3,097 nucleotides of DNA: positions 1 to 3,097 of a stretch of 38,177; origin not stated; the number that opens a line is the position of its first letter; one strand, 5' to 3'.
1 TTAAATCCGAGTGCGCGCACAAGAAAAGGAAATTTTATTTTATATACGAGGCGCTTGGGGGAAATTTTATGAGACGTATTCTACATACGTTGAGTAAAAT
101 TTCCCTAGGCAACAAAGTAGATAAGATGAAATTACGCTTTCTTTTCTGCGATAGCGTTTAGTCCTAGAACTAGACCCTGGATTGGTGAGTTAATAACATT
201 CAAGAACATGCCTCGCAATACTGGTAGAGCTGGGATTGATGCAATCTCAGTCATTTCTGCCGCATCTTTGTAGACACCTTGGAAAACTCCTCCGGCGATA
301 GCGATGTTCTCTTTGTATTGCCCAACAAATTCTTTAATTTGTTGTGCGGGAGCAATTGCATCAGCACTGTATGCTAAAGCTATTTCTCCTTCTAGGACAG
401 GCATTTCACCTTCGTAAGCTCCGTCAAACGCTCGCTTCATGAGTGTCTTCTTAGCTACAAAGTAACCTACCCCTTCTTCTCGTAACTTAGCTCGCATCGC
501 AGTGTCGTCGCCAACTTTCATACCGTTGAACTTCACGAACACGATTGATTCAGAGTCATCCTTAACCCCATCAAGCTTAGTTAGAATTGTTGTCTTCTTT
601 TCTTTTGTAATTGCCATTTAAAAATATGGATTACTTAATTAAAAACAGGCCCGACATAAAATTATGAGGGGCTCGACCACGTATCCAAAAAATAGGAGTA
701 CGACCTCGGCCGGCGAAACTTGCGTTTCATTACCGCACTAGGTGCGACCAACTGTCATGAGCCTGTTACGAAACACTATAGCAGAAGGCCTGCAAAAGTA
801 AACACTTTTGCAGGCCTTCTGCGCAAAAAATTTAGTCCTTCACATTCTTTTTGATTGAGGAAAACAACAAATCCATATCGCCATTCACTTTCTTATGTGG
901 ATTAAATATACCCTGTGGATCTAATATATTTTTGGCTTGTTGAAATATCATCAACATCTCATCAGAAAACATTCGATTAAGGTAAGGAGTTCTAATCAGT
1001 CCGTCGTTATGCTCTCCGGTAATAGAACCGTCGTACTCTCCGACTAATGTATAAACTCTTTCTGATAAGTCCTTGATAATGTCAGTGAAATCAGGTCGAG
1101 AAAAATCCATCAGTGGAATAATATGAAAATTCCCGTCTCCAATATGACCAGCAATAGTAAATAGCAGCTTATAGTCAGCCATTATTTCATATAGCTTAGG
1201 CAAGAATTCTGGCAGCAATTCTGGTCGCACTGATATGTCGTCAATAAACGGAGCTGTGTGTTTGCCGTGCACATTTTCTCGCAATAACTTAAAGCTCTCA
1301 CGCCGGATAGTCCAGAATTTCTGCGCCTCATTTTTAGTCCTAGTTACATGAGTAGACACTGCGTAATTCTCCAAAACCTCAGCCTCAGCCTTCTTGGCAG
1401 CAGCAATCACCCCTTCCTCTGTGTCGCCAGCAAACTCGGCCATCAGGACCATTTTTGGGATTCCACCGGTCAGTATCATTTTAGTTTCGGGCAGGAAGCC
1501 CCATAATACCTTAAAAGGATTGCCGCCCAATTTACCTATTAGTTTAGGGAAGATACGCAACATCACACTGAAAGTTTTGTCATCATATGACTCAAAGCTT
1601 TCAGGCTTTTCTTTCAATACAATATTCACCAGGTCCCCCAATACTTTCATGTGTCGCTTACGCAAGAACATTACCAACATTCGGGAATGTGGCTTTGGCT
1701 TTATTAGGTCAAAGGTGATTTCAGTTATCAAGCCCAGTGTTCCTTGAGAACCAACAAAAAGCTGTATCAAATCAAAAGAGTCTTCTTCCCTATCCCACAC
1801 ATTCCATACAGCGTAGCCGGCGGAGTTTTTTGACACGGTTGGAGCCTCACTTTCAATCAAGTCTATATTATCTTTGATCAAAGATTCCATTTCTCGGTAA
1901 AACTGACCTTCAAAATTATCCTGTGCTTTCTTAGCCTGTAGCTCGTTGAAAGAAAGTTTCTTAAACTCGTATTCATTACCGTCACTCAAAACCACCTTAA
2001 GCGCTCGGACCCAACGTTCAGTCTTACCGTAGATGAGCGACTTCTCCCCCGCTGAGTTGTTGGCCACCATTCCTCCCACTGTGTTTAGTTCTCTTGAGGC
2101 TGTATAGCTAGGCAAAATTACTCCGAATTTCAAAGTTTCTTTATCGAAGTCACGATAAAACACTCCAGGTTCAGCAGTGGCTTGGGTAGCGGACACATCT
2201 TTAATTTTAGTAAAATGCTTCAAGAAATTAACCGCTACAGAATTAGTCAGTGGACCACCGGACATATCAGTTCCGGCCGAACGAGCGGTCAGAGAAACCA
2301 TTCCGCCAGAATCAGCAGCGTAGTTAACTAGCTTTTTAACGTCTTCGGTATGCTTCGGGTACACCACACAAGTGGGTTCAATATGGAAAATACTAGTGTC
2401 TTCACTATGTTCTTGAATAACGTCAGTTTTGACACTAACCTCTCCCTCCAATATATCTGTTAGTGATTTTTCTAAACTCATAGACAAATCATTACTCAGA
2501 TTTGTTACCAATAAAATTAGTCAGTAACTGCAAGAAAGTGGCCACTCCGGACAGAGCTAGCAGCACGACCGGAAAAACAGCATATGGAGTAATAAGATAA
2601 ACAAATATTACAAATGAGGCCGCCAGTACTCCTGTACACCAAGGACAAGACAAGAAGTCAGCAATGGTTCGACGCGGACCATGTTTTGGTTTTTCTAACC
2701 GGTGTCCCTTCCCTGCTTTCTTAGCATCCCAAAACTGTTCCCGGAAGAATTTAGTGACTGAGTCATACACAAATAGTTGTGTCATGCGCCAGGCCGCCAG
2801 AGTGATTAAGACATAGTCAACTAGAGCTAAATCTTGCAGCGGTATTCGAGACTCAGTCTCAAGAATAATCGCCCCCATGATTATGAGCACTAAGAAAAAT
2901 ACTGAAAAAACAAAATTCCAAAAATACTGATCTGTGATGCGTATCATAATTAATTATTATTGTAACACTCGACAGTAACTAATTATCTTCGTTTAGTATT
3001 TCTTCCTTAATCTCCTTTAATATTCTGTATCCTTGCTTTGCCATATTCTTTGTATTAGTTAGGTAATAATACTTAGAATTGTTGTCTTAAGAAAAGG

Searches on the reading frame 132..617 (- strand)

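Call 67: search_protein_families(library=pfam, proteins=[window:132-617:-], max_evalue=0.001)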
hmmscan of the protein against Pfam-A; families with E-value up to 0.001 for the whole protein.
window:132-617:- (161 aa): 1 family
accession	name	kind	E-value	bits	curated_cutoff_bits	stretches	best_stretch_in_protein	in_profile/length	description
PF00466.25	Ribosomal_L10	-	2.9e-18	66.2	22.8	1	4-97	2-98/100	Ribosomal protein L10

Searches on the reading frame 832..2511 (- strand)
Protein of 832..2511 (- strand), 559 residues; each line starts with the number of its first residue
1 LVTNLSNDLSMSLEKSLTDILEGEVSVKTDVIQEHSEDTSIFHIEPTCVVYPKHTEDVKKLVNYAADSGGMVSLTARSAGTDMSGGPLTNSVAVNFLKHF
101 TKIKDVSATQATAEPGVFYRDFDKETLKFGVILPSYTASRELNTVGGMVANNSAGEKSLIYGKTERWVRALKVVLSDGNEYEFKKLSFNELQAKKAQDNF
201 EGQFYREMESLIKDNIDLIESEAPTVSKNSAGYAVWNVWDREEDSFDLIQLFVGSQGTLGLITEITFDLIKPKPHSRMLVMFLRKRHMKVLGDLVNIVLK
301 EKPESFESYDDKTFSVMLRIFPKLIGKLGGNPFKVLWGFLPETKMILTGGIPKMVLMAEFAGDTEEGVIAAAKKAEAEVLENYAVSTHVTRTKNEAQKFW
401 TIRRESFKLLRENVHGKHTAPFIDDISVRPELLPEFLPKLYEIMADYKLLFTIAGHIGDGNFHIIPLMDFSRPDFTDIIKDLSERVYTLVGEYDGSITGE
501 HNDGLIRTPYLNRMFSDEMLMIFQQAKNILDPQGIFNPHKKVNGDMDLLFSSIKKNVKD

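Call 67: search_protein_families(library=pfam, proteins=[window:832-2511:-], max_evalue=0.001)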
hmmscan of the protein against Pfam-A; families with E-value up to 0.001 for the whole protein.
window:832-2511:- (559 aa): 2 families
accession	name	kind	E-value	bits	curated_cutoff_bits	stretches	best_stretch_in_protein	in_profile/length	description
PF02913.24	FAD-oxidase_C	-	5.3e-42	144.7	21.2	1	353-540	61-247/248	FAD linked oxidases, C-terminal domain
PF01565.28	FAD_binding_4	-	3.2e-26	92.1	26.4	1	46-180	1-135/139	FAD binding domain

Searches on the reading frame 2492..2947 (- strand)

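Call 67: search_protein_families(library=pfam, proteins=[window:2492-2947:-], max_evalue=0.001)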
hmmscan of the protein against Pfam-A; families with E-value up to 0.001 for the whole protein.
window:2492-2947:- (151 aa): 1 family
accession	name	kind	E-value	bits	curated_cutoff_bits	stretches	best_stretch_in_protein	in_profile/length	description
PF07098.16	DUF1360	-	2e-19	69.9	21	1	47-142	1-101/102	Protein of unknown function (DUF1360)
